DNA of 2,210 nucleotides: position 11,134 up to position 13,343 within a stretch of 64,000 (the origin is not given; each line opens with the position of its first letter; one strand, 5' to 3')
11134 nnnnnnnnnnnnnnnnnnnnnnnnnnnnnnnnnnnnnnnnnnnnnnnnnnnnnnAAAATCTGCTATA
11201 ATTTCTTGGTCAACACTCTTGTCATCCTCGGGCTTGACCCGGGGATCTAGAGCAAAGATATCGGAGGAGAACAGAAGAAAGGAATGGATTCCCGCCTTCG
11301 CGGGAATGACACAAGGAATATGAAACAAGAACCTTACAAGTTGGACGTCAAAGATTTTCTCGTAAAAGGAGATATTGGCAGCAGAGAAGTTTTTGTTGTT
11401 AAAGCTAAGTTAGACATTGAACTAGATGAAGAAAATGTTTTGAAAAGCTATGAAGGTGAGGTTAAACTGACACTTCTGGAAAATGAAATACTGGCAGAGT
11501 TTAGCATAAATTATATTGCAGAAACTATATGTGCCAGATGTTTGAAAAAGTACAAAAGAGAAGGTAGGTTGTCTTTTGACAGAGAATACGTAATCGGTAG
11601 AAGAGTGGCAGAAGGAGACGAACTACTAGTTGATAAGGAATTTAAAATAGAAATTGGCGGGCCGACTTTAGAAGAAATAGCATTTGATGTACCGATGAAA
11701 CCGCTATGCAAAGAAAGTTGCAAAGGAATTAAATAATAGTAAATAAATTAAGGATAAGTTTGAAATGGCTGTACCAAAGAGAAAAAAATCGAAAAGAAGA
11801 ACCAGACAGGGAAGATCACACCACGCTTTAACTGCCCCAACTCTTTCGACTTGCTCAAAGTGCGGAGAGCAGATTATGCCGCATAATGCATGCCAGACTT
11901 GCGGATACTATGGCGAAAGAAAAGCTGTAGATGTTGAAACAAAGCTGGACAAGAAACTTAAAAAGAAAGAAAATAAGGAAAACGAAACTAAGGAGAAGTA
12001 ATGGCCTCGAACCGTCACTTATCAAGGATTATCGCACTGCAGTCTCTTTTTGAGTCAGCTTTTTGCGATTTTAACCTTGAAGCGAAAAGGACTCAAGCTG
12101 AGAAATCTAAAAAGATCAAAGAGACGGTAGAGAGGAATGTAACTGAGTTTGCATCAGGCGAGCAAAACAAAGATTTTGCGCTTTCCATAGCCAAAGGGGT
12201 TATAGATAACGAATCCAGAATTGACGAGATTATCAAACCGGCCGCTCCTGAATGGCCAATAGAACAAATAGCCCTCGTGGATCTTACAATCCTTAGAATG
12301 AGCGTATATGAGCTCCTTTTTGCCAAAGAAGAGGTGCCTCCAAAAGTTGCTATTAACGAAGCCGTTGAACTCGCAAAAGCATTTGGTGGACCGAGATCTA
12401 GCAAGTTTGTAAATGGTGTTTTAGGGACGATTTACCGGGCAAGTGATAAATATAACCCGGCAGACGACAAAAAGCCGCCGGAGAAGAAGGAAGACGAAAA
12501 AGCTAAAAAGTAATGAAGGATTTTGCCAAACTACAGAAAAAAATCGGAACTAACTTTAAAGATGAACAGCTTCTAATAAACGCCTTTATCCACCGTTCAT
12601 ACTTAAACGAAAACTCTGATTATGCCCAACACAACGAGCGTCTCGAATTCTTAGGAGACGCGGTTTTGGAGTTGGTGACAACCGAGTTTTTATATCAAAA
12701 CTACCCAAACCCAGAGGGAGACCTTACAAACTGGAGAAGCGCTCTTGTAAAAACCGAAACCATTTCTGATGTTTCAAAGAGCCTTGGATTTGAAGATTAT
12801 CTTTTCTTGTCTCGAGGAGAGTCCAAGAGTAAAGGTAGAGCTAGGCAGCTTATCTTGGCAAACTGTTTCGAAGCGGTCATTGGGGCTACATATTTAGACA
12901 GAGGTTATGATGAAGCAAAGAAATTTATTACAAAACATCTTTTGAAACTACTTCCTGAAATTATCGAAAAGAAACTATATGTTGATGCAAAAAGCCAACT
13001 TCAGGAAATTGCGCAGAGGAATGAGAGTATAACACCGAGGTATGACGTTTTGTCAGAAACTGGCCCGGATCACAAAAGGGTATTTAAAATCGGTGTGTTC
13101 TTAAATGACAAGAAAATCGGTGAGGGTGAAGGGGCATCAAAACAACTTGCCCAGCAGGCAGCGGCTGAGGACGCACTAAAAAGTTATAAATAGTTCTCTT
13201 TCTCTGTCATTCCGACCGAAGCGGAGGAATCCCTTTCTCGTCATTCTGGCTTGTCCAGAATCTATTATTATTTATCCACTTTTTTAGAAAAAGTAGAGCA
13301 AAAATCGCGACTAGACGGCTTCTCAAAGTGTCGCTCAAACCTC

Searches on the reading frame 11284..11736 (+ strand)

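Call 88: search_protein_families(library=pfam, proteins=[window:11284-11736:+], max_evalue=0.0001)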
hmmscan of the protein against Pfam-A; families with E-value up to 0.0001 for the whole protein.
window:11284-11736:+ (150 aa): 1 family
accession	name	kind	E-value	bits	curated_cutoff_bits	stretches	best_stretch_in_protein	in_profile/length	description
PF02620.22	YceD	-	2.6e-09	37.6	33.2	1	73-148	3-85/119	Large ribosomal RNA subunit accumulation protein YceD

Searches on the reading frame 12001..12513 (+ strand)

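Call 88: search_protein_families(library=pfam, proteins=[window:12001-12513:+], max_evalue=0.0001)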
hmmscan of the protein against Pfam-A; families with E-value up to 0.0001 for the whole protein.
window:12001-12513:+ (170 aa): 1 family
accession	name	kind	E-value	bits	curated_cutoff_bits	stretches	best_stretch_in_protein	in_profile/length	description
PF01029.23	NusB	-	7.3e-34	117.5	23.1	1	8-146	3-133/133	NusB family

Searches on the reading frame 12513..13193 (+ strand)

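Call 14: search_protein_families(library=pfam, proteins=[window:12513-13193:+])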
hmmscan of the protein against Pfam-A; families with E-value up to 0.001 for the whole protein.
window:12513-13193:+ (226 aa): 5 families
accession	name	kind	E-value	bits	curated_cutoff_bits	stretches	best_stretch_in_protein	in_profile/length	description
PF14622.11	Ribonucleas_3_3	-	1.8e-40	138.5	35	1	17-145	1-126/128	Ribonuclease-III-like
PF00636.31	Ribonuclease_3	-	9.5e-25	87.8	27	1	42-131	1-102/102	Ribonuclease III domain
PF00035.32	dsrm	-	5.2e-20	72.2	23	1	159-224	1-65/66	Double-stranded RNA binding motif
PF22935.1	RM44_endonuclase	-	2.2e-10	41.2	27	1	8-125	10-138/139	Large ribosomal subunit protein mL44, endonuclease domain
PF14709.13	DND1_DSRM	-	0.00011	22.9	25.7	1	158-201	2-45/80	double strand RNA binding domain from DEAD END PROTEIN 1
